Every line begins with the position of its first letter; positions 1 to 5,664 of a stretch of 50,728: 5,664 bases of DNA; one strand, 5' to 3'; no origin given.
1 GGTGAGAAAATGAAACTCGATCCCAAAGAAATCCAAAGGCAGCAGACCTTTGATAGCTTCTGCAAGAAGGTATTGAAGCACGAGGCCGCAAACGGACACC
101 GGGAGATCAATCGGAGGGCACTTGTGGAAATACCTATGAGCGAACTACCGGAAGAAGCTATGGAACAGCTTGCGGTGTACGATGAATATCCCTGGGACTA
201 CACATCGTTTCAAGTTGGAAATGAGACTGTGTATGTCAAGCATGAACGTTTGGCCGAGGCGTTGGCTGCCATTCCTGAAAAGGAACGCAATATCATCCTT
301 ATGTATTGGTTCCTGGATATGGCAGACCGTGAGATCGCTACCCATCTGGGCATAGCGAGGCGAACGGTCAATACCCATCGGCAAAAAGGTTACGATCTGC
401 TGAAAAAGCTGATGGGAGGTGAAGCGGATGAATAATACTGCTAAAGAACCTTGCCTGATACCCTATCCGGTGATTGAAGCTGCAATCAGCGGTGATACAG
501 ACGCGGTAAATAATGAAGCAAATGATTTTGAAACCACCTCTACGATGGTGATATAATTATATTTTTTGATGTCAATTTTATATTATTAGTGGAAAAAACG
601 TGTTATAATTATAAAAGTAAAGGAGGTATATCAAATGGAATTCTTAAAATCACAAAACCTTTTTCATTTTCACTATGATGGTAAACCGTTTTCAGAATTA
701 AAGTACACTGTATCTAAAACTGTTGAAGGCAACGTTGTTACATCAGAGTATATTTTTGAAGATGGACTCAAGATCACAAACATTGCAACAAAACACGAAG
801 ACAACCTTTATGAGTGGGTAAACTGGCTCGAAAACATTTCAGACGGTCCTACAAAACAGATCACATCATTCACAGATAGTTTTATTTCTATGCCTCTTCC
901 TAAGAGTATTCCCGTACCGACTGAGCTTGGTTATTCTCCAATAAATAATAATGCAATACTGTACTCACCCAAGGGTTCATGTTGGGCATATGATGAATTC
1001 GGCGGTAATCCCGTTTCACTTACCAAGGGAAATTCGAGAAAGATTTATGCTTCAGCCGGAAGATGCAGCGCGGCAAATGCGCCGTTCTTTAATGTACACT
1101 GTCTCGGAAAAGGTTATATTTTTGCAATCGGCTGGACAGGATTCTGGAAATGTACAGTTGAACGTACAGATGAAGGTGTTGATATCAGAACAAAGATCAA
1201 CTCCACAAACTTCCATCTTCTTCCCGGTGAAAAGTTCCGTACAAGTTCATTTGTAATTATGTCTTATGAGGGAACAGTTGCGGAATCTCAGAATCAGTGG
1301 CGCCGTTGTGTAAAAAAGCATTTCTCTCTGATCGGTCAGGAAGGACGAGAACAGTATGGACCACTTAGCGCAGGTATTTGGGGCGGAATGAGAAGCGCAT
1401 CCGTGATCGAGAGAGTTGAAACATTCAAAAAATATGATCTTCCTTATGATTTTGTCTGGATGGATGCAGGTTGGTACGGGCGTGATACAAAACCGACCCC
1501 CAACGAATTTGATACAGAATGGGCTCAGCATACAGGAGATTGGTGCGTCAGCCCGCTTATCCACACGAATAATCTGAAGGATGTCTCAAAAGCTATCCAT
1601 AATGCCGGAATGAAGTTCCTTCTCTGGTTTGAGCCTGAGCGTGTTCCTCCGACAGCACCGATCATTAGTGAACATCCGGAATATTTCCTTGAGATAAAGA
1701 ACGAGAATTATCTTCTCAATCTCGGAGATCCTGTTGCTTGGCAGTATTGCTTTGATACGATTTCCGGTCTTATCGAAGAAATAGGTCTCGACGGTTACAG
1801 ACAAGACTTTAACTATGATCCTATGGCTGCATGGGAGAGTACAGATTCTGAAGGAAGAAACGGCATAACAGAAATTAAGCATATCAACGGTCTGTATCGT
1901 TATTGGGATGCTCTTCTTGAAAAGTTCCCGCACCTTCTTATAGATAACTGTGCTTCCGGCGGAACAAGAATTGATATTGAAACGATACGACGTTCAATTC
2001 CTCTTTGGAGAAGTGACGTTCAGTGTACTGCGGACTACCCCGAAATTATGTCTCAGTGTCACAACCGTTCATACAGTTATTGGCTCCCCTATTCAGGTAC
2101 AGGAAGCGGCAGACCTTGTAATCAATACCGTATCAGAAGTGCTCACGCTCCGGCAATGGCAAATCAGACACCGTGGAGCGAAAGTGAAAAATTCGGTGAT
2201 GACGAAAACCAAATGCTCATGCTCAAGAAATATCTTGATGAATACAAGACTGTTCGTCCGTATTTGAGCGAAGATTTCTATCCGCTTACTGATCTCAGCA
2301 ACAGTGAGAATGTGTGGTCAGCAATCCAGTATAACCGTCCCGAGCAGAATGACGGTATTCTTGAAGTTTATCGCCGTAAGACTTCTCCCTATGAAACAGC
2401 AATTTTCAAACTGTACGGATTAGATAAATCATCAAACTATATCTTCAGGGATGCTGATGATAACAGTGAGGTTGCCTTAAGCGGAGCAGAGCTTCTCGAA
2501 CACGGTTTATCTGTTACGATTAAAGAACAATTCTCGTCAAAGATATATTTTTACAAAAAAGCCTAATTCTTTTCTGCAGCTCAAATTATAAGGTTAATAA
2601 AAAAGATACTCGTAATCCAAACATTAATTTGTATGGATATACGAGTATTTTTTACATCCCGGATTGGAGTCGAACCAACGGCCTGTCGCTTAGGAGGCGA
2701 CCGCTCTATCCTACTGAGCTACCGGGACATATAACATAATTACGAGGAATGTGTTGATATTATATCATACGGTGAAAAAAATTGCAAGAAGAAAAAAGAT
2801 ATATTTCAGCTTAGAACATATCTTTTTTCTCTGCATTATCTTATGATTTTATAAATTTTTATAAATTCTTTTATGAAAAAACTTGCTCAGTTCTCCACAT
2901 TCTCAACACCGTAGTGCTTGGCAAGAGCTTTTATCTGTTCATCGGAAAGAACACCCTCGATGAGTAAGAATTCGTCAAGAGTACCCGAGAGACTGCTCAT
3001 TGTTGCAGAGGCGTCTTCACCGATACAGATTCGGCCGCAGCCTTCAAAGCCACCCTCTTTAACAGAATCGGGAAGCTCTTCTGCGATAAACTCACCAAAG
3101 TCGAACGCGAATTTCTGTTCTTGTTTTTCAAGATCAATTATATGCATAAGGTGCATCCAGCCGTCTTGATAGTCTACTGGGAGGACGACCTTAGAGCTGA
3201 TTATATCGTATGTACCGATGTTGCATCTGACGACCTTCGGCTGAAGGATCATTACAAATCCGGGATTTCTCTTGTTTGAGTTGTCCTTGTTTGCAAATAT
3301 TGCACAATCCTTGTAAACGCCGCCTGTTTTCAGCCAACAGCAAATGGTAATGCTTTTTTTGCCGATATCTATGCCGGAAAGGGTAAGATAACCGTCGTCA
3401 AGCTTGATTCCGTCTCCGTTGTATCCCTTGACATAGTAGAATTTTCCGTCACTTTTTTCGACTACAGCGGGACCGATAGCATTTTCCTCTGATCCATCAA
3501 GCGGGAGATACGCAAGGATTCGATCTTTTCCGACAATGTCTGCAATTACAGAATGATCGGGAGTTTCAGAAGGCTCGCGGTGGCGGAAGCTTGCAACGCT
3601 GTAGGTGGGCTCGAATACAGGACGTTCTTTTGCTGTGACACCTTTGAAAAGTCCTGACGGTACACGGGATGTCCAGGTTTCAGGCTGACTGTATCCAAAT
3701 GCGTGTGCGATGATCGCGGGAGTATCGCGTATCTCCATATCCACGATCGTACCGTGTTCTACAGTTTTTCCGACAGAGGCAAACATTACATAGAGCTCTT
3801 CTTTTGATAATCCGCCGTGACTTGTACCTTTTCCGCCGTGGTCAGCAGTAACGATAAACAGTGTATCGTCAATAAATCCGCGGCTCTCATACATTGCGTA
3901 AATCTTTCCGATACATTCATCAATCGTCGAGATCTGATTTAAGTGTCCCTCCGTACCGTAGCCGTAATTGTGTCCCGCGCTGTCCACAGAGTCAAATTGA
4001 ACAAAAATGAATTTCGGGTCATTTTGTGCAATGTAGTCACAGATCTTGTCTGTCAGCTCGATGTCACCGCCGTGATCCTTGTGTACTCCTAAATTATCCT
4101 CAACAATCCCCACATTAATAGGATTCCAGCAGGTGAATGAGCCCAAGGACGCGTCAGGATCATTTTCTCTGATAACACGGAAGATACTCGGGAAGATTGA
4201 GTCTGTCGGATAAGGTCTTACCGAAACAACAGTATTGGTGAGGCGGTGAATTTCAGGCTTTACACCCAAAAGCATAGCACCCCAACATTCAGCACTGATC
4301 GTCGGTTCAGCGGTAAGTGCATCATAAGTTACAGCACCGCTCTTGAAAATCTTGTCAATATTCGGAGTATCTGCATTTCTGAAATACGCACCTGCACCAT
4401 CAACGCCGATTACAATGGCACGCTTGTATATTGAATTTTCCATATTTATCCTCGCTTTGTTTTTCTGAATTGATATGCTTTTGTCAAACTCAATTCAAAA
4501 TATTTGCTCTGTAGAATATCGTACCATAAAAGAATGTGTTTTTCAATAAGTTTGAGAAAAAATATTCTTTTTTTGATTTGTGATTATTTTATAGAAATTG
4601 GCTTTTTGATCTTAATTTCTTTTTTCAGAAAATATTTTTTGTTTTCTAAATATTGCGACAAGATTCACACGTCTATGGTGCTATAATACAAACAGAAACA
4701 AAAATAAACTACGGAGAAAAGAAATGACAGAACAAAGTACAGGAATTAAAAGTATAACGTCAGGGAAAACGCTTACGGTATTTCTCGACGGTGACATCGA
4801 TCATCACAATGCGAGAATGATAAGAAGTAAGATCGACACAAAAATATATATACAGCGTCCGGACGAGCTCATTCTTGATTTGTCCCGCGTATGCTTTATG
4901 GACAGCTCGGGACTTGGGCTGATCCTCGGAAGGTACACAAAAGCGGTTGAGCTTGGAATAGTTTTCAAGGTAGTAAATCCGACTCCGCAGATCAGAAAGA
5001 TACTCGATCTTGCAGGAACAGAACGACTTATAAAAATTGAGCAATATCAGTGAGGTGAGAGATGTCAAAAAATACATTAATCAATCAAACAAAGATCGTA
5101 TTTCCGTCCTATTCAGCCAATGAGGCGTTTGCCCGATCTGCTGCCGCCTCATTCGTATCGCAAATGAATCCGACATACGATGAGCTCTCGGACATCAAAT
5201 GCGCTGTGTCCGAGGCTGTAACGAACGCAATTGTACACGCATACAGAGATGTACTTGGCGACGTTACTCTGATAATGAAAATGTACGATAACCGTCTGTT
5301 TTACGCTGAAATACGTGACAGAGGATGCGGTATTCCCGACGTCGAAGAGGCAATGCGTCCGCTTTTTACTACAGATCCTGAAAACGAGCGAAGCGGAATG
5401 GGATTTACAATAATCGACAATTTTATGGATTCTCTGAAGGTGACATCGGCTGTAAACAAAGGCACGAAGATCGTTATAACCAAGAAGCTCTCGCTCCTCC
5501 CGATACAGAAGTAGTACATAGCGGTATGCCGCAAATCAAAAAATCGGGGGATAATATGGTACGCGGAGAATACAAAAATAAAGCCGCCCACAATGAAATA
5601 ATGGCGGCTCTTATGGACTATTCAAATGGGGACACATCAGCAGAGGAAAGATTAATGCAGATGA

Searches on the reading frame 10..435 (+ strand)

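Call 14: search_protein_families(library=pfam, proteins=[window:10-435:+], max_evalue=0.00001)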
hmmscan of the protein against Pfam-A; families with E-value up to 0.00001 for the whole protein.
window:10-435:+ (141 aa): 2 families
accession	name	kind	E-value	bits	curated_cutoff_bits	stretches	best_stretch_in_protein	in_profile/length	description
PF08281.18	Sigma70_r4_2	-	3.7e-09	36.5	25.7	1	79-127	2-50/54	Sigma-70, region 4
PF04545.22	Sigma70_r4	-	3.7e-06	26.8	24.1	1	84-132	1-49/50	Sigma-70, region 4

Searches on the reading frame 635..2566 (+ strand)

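Call 14: search_protein_families(library=pfam, proteins=[window:635-2566:+], max_evalue=0.00001)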
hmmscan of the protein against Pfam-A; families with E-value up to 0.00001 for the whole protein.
window:635-2566:+ (643 aa): 2 families
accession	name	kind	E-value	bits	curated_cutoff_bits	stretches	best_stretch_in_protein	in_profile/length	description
PF02065.24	Melibiase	-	4.4e-26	92.1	27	1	272-463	73-262/347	Melibiase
PF16874.11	Glyco_hydro_36C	-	2.2e-07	31.7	27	1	561-639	1-76/77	Glycosyl hydrolase family 36 C-terminal domain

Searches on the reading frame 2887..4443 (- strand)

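Call 31: search_protein_families(library=ncbifam, proteins=[window:2887-4443:-], max_evalue=0.01)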
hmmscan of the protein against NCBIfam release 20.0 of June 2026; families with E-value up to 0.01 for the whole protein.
window:2887-4443:- (518 aa): 8 families
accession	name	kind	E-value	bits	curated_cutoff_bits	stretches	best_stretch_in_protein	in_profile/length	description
NF003766.0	PRK05362.1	equivalog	3.2e-06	26.1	256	1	125-256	261-387/396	phosphopentomutase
TIGR01307.1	pgm_bpd_ind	equivalog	7.5e-06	24.7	330.65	1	129-204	371-440/504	2,3-bisphosphoglycerate-independent phosphoglycerate mutase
NF045661.1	HdlasePehA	equivalog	6.2e-05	21.8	900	1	171-210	288-327/506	phosphoric/sulfuric ester hydrolase PehA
NF003104.0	PRK04024.1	equivalog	0.00033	19.5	489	1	132-203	285-348/412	2,3-bisphosphoglycerate-independent phosphoglycerate mutase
NF010322.0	PRK13759.1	equivalog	0.00055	18.6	481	0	168-209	271-312/486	arylsulfatase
TIGR01696.1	deoB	equivalog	0.0015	17.4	341.2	1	125-255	252-377/381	phosphopentomutase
TIGR03417.1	chol_sulfatase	equivalog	0.0015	17.4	433.45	1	166-222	254-310/500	choline-sulfatase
TIGR00306.2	apgM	subfamily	0.0053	15.8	320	0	141-202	287-347/403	2,3-bisphosphoglycerate-independent phosphoglycerate mutase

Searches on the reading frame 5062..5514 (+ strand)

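Call 14: search_protein_families(library=pfam, proteins=[window:5062-5514:+], max_evalue=0.00001)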
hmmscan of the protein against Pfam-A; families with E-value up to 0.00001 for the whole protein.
window:5062-5514:+ (150 aa): 2 families
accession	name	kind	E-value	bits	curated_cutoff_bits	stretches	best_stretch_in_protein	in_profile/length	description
PF13581.12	HATPase_c_2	-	5.2e-20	72.2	27.4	1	18-141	5-127/127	Histidine kinase-like ATPase domain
PF02518.31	HATPase_c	-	4.3e-10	40.5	26.4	1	46-143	7-109/111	Histidine kinase-, DNA gyrase B-, and HSP90-like ATPase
